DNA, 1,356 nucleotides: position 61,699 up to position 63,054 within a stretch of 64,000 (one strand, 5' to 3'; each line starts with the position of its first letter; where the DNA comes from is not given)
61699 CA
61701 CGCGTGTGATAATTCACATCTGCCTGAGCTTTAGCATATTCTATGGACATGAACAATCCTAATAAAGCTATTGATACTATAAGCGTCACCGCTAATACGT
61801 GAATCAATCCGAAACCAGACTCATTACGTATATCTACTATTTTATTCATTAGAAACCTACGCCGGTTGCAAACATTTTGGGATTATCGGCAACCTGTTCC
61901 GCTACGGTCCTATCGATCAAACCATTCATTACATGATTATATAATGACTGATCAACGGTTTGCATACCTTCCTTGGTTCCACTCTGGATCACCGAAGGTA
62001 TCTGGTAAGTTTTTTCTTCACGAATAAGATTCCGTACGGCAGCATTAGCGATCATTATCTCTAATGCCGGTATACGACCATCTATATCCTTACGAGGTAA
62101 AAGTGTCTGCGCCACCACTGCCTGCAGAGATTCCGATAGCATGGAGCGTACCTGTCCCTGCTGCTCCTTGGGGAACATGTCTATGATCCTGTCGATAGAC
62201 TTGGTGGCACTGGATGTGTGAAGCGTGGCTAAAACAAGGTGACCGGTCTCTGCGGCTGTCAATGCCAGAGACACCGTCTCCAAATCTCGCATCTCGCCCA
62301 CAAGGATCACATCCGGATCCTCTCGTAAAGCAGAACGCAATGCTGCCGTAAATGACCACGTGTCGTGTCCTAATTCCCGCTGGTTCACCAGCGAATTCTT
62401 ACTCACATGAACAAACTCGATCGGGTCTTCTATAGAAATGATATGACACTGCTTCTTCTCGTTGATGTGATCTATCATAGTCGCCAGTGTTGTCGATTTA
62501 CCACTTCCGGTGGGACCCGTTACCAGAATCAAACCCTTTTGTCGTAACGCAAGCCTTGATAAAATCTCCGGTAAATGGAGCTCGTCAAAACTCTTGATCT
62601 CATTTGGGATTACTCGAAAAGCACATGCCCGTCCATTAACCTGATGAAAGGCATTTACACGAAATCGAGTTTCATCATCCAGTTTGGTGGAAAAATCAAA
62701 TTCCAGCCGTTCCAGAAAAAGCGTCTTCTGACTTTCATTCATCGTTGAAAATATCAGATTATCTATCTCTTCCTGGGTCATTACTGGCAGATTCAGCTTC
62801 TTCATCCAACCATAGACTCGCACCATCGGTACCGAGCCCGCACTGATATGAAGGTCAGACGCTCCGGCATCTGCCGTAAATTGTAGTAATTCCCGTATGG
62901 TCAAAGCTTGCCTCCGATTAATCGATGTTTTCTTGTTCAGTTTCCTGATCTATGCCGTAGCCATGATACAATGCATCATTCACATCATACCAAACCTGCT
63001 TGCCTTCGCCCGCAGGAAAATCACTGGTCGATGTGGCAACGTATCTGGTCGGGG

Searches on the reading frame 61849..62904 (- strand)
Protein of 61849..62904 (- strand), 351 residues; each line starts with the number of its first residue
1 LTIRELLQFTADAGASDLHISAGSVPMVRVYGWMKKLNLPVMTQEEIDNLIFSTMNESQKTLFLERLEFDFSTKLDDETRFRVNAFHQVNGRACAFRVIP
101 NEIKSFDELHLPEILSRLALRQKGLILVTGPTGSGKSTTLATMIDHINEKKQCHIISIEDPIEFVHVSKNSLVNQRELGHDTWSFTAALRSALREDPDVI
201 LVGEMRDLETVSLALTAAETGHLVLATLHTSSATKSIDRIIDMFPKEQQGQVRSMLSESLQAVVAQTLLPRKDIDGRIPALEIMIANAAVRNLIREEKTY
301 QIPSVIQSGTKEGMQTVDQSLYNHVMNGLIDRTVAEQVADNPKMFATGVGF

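Call 39: search_protein_families(library=pfam, proteins=[window:61849-62904:-], max_evalue=0.1)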
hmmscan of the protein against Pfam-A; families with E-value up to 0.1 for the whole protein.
window:61849-62904:- (351 aa): 40 families (the best 25 are shown)
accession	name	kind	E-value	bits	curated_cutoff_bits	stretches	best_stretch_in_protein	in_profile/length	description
PF00437.27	T2SSE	-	1.9e-49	168.8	24.9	1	72-277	84-286/370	Type II/IV secretion system protein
PF13191.12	AAA_16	-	1.2e-05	26.3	32.6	1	113-215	14-124/167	AAA ATPase domain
PF13401.12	AAA_22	-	1.2e-05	26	27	1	122-169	4-41/130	AAA domain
PF25199.1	nSTAND_NTPase5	-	2.7e-05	24.5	34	1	118-162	36-80/145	Novel STAND NTPase 5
PF00265.24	TK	-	6.9e-05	23.2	20.6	1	125-246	3-129/176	Thymidine kinase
PF01935.23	DUF87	-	0.00027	21.5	23.2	1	127-156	27-56/220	Helicase HerA, central domain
PF20720.3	nSTAND3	-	0.00032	20.9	27.2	1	119-167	13-60/155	Novel STAND NTPase 3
PF13555.12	AAA_29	-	0.00047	20.3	27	1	119-140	18-39/61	P-loop containing region of AAA domain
PF12775.13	AAA_7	-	0.00051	20.1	25.8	1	114-157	24-68/181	P-loop containing dynein motor region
PF13173.12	AAA_14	-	0.00073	20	27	1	124-167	3-46/129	AAA domain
PF13604.12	AAA_30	-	0.0012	19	27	1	116-150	11-45/191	AAA domain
PF03266.21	NTPase_1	-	0.0013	19.1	23.9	0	126-150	2-26/168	NTPase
PF04851.21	ResIII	-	0.0014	19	22.5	1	117-170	18-71/164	Type III restriction enzyme, res subunit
PF13476.12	AAA_23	-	0.0017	19.5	27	1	103-140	7-36/201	AAA domain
PF13245.12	AAA_19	-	0.0022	18.6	25.1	1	122-153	10-41/134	AAA domain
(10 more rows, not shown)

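Call 58: find_encoding_contigs(protein=window:61849-62904:-, flank=10000, max_places=1)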
Protein window:61849-62904:- (351 aa): 3 contigs read that carry it; 1 place shown.
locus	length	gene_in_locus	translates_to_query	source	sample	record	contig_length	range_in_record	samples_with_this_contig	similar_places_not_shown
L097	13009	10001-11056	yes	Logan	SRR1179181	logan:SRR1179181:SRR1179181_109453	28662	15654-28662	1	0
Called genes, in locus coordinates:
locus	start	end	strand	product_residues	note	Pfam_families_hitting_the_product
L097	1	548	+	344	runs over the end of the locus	-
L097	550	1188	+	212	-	-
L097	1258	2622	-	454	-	PF16130:DUF4842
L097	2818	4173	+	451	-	PF02347:GDC-P, PF00155:Aminotran_1_2 (weak), PF00266:Aminotran_5 (weak)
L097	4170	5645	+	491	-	PF02347:GDC-P, PF00266:Aminotran_5 (weak), PF21478:GcvP2_C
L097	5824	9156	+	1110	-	PF08126:Propeptide_C25, PF01364:Peptidase_C25, PF13860:FlgD_ig, PF18962:Por_Secre_tail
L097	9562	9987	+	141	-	PF07963:N_methyl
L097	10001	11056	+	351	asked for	PF00437:T2SSE, PF13401:AAA_22 (faint), PF25199:nSTAND_NTPase5 (faint), PF13191:AAA_16 (weak)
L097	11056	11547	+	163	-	-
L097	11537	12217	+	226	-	-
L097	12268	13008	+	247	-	?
